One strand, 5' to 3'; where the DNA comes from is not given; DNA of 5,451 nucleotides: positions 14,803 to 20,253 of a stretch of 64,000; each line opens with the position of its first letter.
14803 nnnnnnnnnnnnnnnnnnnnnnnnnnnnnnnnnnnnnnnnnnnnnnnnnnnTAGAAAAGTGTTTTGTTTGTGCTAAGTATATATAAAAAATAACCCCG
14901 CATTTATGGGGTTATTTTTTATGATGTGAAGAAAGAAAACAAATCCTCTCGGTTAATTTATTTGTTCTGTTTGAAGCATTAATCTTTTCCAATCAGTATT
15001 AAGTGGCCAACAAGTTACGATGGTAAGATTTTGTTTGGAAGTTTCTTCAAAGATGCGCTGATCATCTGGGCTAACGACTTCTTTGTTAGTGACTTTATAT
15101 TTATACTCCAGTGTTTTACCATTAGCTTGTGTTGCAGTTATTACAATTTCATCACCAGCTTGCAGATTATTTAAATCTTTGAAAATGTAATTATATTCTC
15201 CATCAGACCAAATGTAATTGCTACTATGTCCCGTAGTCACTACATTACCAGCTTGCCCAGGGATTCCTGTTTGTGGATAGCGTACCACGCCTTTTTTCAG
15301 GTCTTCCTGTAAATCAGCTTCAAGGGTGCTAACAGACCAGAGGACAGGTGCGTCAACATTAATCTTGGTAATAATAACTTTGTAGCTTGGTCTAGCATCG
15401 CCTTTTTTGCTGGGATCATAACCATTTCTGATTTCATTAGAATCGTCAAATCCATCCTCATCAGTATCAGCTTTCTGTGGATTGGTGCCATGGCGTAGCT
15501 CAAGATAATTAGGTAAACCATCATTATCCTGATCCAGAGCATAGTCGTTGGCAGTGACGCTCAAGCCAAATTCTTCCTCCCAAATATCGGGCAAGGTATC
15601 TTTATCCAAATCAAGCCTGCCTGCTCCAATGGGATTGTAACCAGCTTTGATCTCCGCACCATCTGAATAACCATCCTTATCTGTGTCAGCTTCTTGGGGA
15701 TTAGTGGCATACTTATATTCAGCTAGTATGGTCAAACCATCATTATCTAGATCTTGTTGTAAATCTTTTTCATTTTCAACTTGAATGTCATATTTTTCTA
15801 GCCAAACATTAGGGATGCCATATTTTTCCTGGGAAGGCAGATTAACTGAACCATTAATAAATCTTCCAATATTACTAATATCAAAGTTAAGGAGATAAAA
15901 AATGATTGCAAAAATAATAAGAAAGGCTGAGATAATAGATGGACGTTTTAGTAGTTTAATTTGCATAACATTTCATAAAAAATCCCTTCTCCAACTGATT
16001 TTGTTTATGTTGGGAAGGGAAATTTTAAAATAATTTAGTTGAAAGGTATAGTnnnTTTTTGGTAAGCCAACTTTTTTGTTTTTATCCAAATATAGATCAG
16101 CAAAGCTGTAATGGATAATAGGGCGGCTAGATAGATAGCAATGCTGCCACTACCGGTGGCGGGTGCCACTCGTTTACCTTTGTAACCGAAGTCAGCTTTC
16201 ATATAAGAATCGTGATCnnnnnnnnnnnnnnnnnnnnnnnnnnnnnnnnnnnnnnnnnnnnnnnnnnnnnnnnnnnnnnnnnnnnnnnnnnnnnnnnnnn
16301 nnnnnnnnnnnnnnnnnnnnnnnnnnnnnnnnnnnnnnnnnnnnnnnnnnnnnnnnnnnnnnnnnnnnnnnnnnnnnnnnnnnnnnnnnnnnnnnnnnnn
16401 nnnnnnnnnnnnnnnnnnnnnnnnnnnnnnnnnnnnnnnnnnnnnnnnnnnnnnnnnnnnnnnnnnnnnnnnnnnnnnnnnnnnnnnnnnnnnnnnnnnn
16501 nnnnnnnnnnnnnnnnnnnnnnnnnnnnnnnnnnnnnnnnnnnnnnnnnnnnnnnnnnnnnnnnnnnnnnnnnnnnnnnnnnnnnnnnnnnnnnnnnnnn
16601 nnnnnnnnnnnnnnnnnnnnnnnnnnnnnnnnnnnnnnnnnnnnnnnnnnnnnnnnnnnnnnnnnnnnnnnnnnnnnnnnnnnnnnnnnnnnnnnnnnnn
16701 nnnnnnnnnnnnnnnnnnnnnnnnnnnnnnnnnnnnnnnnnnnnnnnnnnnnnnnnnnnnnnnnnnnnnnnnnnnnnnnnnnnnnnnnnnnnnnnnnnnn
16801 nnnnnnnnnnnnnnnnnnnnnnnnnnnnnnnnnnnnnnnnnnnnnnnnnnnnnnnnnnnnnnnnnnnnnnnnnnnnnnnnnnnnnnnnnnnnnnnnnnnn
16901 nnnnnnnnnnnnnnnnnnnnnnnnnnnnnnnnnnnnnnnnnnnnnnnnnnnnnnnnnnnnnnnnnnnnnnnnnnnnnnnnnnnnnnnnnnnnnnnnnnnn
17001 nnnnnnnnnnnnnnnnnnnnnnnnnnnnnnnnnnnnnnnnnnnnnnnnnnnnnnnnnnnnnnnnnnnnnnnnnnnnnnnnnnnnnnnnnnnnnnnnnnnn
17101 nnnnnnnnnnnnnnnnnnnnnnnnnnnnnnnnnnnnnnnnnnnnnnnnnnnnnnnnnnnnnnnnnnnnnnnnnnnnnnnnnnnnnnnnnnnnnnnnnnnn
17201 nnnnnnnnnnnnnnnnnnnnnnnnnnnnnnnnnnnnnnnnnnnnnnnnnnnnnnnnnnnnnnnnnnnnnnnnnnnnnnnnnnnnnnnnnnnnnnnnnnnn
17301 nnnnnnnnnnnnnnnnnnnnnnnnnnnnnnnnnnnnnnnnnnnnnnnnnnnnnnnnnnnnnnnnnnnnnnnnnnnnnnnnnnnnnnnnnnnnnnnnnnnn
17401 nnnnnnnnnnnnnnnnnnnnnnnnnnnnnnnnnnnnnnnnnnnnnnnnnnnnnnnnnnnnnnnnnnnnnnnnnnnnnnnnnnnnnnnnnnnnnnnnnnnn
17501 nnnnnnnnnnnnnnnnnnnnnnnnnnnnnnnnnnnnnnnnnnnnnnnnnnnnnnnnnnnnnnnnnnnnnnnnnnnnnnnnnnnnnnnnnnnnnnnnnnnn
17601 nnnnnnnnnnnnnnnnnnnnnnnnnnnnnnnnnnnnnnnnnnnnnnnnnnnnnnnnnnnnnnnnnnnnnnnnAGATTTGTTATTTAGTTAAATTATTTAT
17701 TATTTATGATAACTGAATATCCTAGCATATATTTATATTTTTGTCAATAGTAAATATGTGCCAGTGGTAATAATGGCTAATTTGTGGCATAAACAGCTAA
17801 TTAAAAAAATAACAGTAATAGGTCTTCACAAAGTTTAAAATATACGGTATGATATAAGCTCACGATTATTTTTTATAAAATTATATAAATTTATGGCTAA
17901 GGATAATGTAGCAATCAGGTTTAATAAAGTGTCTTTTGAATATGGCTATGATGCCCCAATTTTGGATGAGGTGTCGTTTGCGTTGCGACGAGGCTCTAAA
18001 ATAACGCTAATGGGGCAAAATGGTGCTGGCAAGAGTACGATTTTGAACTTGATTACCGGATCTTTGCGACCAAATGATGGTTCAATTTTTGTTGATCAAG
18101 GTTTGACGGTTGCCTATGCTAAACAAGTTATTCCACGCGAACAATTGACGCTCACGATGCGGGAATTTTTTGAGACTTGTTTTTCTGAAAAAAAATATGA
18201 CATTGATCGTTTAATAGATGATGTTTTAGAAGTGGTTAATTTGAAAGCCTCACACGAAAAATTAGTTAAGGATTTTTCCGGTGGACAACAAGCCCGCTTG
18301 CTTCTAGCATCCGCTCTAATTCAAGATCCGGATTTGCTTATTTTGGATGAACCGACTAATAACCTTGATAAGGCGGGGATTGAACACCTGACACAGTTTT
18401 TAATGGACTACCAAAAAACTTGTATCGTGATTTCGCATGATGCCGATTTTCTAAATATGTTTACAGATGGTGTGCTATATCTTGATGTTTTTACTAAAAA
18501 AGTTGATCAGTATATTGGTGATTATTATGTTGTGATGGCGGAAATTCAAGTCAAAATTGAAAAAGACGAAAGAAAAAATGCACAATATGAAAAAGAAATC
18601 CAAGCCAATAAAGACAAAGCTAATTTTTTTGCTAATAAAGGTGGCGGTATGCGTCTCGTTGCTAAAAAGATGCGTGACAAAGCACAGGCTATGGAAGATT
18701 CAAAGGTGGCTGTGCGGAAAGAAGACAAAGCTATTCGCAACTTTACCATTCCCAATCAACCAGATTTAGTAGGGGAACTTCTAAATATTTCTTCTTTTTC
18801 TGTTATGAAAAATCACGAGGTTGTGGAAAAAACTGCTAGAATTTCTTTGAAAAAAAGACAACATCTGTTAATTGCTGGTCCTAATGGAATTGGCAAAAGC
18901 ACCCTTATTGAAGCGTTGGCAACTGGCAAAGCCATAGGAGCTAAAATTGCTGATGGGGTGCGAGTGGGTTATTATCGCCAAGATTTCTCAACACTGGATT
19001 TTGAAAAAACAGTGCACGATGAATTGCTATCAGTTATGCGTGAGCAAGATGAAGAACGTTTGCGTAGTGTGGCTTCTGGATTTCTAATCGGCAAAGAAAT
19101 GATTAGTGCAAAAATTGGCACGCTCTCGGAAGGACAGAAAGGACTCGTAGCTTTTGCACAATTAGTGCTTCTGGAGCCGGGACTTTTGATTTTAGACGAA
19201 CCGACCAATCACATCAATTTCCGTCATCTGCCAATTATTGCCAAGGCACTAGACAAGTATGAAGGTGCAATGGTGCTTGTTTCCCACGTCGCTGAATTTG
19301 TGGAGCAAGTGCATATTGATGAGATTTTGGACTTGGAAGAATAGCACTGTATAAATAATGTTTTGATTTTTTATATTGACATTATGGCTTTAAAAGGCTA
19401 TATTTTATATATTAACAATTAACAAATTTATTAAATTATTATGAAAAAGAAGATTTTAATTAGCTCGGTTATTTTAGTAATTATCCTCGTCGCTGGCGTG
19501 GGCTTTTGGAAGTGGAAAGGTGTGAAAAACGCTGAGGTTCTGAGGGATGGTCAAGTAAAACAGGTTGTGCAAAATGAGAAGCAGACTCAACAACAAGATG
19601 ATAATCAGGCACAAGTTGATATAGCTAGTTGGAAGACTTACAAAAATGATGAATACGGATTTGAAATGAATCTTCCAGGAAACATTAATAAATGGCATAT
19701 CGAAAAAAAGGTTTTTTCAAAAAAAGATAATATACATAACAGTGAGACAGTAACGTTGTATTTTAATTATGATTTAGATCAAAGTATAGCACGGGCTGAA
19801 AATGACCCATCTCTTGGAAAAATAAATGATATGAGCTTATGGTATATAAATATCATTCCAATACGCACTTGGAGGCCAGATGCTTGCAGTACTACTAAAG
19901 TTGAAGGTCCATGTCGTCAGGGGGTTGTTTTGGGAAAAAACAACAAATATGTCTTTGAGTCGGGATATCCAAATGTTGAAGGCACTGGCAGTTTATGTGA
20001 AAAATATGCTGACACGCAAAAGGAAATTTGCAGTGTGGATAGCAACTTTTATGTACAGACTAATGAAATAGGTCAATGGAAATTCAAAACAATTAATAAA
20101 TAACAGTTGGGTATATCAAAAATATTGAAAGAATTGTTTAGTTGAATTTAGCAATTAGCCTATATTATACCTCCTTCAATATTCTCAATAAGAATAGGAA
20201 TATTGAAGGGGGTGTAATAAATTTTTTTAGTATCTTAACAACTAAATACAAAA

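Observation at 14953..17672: Sortase with thrombospondin-type Ca-binding repeats next to a surface protein whose sorting signal is non-canonical (VAPATG plus TM plus basic tail)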

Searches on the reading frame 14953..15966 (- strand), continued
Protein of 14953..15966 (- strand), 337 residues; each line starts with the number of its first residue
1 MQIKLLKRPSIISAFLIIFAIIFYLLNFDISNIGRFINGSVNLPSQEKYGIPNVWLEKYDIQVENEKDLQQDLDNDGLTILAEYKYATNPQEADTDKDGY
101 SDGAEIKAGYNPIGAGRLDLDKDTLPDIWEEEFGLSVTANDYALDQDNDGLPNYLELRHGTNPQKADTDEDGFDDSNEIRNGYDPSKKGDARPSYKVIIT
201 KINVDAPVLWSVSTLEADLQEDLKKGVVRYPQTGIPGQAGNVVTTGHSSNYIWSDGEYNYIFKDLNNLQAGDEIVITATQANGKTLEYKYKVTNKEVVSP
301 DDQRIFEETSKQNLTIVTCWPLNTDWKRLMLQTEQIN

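Call 35: predict_structure(alignment_id=A1)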
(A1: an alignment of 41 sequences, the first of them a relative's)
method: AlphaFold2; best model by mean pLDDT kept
length: 337 residues; sequences in the alignment: 41
mean_pLDDT: 88.3   pTM: 0.70
mean pLDDT of the five models: 88.3, 87.7, 87.5, 87.0, 86.0
residues with pLDDT >= 90: 229; 70-90: 73; 50-70: 27; < 50: 8
segments of 3 or more residues with pLDDT < 50: 39-44
pLDDT, mean of each block of 10 residues (from residue 1): 59 90 82 53 67 93 93 95 93 93 91 87 91 93 95 96 96 95 94 96 95 88 91 92 88 76 93 97 96 93 90 89 71 95
secondary structure, 60 per line:
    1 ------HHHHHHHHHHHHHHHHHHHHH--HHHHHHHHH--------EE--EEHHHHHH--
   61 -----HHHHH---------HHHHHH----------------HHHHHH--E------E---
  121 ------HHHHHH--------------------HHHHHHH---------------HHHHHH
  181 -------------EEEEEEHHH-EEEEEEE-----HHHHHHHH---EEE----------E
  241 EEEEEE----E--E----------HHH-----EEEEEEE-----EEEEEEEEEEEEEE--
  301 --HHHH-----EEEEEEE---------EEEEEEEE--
elements in order: H7-27 H30-38 H53-58 H66-70 H80-85 H102-107 H127-132 H153-159 H175-180 E194-199 E204-210 H216-223 E227-229 E240-246 E273-279 E285-298 H303-306 E312-318 E328-335

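Call 37: fold_search(model_id=the predicted structure, library=pdb)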
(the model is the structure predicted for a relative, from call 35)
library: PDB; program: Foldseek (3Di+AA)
matches with E <= 10: 707; with E <= 0.001: 114
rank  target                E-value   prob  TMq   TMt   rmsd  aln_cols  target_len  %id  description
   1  2xwg_D                1.0e-12  1.00  0.33  0.57   3.8       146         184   23  Crystal structure of sortase C-1 from Actinomyces oris (formerly Actinomyces naeslundii) (released 2011-02-23)
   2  5k9a                  1.3e-12  1.00  0.34  0.51  10.6       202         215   21  Sortase A from Corynebacterium diphtheriae (released 2016-06-15)
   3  2xwg_B                1.3e-12  1.00  0.33  0.57   4.0       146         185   23  Crystal structure of sortase C-1 from Actinomyces oris (formerly Actinomyces naeslundii) (released 2011-02-23)
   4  4d70_A                2.2e-12  1.00  0.34  0.69   3.4       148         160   23  Structural, biophysical and biochemical analyses of a Clostridium perfringens Sortase D5 transpeptidase (released 2015-07-15)
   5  2xwg_C                2.9e-12  1.00  0.33  0.61   3.8       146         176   22  Crystal structure of sortase C-1 from Actinomyces oris (formerly Actinomyces naeslundii) (released 2011-02-23)
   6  4g1j_A                4.0e-12  1.00  0.34  0.55   3.5       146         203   23  Sortase C1 of GBS Pilus Island 1 (released 2012-12-05)
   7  6bwe_B                4.0e-12  1.00  0.34  0.59   4.0       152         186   22  Sortase A from Corynebacterium diphtheriae, lid mutant (released 2017-12-27)
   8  2xwg_E                5.7e-12  1.00  0.33  0.60   3.8       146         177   23  Crystal structure of sortase C-1 from Actinomyces oris (formerly Actinomyces naeslundii) (released 2011-02-23)
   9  3tbe_D                6.1e-12  1.00  0.33  0.56   3.9       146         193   23  The crystal structure of the complex of Streptococcus agalactiae sortase C1 and MTSET (released 2011-10-26)
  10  6ixz_B                8.8e-12  1.00  0.32  0.59   8.8       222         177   20  X-ray structure of sortase C from Clostridium perfringens SM101 (released 2019-08-14)
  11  3tbe_B                1.1e-11  1.00  0.33  0.56   3.8       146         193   23  The crystal structure of the complex of Streptococcus agalactiae sortase C1 and MTSET (released 2011-10-26)
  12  3tbe_C                1.2e-11  1.00  0.33  0.57   3.8       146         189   24  The crystal structure of the complex of Streptococcus agalactiae sortase C1 and MTSET (released 2011-10-26)
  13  3rbi_B                1.5e-11  1.00  0.34  0.57   3.5       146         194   23  The Type III Crystal Structure of Streptococcus agalactiae Sortase C1 (released 2011-09-07)
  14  3tbe_E                1.5e-11  1.00  0.34  0.57   3.5       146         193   24  The crystal structure of the complex of Streptococcus agalactiae sortase C1 and MTSET (released 2011-10-26)
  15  3rbk_A                1.6e-11  1.00  0.33  0.55   3.8       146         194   24  The Type II Crystal Structure of Streptococcus agalactiae Sortase C1 (released 2011-09-07)
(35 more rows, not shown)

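Call 63: list_cluster_members(proteins=[P0001, P0121])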
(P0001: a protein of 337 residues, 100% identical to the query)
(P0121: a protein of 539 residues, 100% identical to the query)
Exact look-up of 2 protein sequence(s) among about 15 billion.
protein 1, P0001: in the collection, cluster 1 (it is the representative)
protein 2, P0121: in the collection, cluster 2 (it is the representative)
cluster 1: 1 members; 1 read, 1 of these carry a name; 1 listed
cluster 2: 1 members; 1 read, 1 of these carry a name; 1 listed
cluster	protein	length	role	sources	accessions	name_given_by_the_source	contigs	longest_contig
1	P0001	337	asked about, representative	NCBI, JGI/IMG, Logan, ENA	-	LPXTG-site transpeptidase (sortase) family protein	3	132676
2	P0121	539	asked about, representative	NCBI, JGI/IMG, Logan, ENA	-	hypothetical protein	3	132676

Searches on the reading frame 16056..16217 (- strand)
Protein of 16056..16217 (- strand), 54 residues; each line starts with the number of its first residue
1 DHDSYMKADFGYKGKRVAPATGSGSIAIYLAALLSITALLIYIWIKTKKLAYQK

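Call 61: search_protein_families(library=ncbifam, proteins=[window:16056-16217:-], max_evalue=10)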
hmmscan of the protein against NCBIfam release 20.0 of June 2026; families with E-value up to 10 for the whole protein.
seq(54 aa): 1 family
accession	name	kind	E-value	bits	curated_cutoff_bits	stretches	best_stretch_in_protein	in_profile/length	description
TIGR01167.1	LPXTG_anchor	domain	0.0028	18.2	15.9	1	19-49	3-33/34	LPXTG cell wall anchor domain-containing protein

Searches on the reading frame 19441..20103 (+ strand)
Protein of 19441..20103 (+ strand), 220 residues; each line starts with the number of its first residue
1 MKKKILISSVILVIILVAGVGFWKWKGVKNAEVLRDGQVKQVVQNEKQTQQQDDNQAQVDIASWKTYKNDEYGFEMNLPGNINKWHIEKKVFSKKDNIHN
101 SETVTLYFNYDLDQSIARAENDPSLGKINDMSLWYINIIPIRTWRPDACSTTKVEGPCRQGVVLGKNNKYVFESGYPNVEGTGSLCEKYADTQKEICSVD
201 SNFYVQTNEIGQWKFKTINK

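Call 3: search_protein_families(library=pfam, proteins=[window:19441-20103:+], max_evalue=0.01)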
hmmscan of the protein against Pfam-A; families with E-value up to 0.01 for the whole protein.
window:19441-20103:+ (220 aa): 2 families
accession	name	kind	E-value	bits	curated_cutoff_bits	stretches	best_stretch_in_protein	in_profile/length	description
PF18933.6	PsbP_2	-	0.0027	18.2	27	1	44-100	19-81/184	PsbP-like protein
PF01406.26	tRNA-synt_1e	-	0.0035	17.2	27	1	38-95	145-202/301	tRNA synthetases class I (C) catalytic domain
